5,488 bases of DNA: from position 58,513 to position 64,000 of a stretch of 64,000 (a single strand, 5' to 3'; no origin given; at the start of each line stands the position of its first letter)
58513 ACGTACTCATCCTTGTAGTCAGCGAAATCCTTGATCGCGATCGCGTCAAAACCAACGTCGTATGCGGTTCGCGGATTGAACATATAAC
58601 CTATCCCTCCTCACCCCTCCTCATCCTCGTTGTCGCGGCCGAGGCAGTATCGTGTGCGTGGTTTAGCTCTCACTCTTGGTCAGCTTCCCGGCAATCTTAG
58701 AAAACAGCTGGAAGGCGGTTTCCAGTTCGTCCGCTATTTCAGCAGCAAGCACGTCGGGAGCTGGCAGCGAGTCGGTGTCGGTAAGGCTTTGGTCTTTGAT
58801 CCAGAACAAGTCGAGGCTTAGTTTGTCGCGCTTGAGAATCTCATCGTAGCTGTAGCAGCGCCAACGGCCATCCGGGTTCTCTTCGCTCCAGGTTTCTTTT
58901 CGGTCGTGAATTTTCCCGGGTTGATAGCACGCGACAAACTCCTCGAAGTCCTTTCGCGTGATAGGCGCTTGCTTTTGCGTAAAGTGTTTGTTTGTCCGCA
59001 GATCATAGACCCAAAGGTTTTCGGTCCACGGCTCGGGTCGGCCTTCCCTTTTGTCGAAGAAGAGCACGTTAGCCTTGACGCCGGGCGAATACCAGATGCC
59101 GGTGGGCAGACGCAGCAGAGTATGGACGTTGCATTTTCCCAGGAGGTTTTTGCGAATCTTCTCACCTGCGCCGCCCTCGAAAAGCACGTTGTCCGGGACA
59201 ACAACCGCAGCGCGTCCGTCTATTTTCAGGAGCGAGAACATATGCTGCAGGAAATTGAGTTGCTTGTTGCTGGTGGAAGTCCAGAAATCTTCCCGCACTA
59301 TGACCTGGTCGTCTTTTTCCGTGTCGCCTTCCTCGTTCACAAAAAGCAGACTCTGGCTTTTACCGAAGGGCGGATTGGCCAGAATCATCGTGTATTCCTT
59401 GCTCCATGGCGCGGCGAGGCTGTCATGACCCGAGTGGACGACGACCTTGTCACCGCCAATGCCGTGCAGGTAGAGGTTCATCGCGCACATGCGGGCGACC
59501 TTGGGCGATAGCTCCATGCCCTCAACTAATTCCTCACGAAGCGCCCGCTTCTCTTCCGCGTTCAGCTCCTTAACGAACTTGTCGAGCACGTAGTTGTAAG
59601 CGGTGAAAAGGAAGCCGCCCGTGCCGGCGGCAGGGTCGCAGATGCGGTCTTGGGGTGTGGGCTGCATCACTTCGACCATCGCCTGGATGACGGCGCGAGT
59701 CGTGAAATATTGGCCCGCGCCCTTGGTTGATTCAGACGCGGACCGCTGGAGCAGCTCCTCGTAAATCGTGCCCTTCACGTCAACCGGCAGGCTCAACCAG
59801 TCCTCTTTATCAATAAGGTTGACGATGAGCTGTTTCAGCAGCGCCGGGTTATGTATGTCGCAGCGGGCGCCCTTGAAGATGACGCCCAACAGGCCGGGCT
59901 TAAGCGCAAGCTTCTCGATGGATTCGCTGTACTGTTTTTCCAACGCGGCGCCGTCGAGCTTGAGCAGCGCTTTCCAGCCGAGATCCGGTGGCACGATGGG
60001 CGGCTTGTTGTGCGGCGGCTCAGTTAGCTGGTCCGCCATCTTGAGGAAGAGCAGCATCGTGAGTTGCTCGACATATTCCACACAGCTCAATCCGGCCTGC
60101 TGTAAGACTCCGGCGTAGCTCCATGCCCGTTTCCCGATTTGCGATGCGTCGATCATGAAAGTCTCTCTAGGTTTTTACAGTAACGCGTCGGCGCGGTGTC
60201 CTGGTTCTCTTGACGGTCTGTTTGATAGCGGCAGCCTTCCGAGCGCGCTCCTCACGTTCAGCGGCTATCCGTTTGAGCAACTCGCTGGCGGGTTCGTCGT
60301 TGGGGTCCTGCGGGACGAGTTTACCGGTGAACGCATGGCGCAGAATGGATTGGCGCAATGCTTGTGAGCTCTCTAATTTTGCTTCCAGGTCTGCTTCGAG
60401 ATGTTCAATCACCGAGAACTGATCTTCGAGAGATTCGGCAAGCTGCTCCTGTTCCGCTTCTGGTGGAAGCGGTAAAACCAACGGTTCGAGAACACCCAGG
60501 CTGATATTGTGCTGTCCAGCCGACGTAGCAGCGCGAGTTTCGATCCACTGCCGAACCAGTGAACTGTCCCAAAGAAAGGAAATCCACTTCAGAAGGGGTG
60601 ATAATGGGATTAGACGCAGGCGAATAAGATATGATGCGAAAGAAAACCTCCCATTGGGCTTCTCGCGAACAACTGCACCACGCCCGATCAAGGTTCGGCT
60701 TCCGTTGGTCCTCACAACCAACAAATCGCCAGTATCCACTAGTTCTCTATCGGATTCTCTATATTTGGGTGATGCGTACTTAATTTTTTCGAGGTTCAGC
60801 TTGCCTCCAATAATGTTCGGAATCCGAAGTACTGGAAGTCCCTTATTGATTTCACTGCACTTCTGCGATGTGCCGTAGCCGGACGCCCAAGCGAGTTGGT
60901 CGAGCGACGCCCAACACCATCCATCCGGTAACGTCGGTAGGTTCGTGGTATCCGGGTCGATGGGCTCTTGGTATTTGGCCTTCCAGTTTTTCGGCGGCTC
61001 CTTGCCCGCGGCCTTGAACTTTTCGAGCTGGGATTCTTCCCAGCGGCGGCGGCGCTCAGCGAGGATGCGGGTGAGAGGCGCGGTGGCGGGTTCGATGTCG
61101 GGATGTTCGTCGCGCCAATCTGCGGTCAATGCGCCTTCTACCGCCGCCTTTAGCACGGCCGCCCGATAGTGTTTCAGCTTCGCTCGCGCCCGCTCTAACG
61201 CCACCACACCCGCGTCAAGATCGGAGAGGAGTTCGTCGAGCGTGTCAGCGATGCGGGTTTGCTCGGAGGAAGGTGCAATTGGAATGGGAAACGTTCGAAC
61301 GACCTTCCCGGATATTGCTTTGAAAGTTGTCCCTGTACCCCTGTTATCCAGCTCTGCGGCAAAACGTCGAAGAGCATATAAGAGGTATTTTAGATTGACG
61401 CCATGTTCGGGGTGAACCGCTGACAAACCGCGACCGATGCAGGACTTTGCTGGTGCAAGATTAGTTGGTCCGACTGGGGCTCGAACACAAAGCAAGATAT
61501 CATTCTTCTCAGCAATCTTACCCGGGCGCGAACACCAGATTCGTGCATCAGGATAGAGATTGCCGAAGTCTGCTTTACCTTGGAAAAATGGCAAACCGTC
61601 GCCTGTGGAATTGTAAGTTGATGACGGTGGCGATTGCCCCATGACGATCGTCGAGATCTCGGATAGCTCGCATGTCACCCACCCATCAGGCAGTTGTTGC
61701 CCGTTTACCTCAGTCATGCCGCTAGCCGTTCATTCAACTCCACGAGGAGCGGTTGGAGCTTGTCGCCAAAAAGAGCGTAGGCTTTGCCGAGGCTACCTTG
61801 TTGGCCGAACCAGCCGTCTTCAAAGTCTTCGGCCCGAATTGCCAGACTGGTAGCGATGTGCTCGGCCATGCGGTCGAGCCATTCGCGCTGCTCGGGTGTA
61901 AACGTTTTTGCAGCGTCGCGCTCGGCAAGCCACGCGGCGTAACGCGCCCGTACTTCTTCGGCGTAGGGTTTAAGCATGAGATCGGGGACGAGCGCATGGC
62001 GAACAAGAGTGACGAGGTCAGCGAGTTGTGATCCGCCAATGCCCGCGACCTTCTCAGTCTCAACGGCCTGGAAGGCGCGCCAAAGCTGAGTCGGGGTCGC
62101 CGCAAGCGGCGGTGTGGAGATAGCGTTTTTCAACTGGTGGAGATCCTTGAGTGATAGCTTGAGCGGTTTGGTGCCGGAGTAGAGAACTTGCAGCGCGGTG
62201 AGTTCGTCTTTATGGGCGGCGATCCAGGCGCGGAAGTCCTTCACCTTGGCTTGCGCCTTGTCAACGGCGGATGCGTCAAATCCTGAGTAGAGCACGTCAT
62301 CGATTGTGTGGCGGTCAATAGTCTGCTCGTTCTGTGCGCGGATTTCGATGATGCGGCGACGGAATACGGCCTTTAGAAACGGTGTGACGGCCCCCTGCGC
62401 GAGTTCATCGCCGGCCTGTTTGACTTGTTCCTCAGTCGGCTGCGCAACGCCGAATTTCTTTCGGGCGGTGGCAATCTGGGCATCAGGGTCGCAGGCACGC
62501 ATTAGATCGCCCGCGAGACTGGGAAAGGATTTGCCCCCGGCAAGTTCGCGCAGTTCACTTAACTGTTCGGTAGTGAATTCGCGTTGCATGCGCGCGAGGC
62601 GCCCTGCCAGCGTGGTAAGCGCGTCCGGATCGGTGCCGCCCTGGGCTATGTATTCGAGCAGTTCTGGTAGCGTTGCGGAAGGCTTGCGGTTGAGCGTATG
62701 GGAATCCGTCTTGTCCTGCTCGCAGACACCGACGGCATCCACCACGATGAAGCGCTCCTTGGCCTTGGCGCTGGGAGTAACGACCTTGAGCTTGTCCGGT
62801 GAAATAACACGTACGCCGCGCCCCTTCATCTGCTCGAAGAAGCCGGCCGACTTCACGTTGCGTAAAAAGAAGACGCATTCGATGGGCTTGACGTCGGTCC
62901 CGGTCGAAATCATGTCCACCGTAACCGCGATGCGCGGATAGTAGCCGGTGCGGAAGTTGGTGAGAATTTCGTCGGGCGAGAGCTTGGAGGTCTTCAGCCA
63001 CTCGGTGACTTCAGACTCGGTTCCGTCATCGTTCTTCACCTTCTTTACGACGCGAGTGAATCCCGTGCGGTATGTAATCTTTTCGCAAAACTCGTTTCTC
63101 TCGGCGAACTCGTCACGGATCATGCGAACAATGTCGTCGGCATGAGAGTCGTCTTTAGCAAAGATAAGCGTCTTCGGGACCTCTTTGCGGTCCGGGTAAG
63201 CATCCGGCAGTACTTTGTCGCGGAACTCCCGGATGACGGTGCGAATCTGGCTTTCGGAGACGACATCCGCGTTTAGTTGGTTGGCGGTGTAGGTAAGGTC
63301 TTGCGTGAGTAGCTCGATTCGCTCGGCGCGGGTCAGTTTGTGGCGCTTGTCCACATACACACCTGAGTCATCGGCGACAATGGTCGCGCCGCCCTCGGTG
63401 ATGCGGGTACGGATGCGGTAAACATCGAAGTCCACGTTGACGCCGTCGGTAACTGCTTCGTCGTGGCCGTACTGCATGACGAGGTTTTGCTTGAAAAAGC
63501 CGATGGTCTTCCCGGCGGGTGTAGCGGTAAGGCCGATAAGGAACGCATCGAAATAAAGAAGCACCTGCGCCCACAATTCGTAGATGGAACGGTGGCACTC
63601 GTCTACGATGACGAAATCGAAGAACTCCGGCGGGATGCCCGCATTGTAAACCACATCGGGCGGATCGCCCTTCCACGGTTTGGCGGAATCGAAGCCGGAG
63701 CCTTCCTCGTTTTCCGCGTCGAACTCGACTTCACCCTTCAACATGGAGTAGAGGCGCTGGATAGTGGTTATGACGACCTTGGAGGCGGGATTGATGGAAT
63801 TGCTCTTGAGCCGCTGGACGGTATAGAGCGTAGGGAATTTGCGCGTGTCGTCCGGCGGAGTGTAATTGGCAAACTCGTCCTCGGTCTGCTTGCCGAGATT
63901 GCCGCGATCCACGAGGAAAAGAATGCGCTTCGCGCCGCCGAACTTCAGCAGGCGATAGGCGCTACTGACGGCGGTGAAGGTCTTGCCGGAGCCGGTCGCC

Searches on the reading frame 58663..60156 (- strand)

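Call 25: search_protein_families(library=pfam, proteins=[window:58663-60156:-], max_evalue=0.0001)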
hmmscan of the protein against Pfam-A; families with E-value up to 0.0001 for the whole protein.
window:58663-60156:- (497 aa): 4 families
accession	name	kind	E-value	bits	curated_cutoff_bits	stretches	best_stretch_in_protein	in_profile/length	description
PF02384.22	N6_Mtase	-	4e-62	210.8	20.4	1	126-414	4-275/311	N-6 DNA Methylase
PF01170.24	UPF0020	-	6.3e-08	33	22.3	1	158-267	18-134/197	RMKL-like, methyltransferase domain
PF07669.17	Eco57I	-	1.6e-05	25.5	25.3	1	251-349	71-164/171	Eco57I restriction-modification methylase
PF12161.14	HsdM_N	-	4.2e-05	24.6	24.5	0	9-112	3-133/135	HsdM N-terminal domain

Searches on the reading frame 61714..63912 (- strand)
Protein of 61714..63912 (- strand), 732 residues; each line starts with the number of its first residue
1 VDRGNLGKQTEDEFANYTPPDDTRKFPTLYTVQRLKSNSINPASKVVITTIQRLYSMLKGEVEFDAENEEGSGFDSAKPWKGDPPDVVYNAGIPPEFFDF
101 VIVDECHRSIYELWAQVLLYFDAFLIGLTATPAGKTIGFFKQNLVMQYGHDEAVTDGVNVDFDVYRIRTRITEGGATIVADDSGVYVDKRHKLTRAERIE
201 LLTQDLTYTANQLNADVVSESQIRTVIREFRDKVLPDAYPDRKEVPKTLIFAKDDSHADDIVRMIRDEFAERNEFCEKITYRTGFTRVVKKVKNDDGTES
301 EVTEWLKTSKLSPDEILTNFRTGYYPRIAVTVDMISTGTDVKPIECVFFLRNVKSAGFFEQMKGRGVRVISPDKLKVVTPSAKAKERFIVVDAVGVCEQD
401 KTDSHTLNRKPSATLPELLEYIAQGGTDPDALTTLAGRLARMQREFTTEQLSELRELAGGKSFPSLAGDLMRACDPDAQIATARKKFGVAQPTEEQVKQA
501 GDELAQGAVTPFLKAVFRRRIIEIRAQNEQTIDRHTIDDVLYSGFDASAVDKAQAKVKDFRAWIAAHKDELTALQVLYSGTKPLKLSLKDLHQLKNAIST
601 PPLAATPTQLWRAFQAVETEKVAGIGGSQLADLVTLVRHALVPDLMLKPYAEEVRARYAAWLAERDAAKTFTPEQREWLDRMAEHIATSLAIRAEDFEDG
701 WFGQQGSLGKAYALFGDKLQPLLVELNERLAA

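Call 25: search_protein_families(library=pfam, proteins=[window:61714-63912:-], max_evalue=0.0001)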
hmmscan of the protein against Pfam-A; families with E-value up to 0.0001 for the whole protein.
window:61714-63912:- (732 aa): 4 families
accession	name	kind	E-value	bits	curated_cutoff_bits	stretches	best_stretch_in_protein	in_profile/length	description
PF08463.15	EcoEI_R_C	-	1.8e-33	116.3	24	1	557-730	4-162/163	EcoEI R protein C-terminal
PF04851.21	ResIII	-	2.2e-15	57.4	22.5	1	2-133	61-163/164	Type III restriction enzyme, res subunit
PF18766.7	SWI2_SNF2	-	5.2e-10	39.8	26.7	1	1-162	55-188/221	SWI2/SNF2 ATPase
PF00271.37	Helicase_C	-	2.5e-05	24.9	23.5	0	308-369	49-109/110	Helicase conserved C-terminal domain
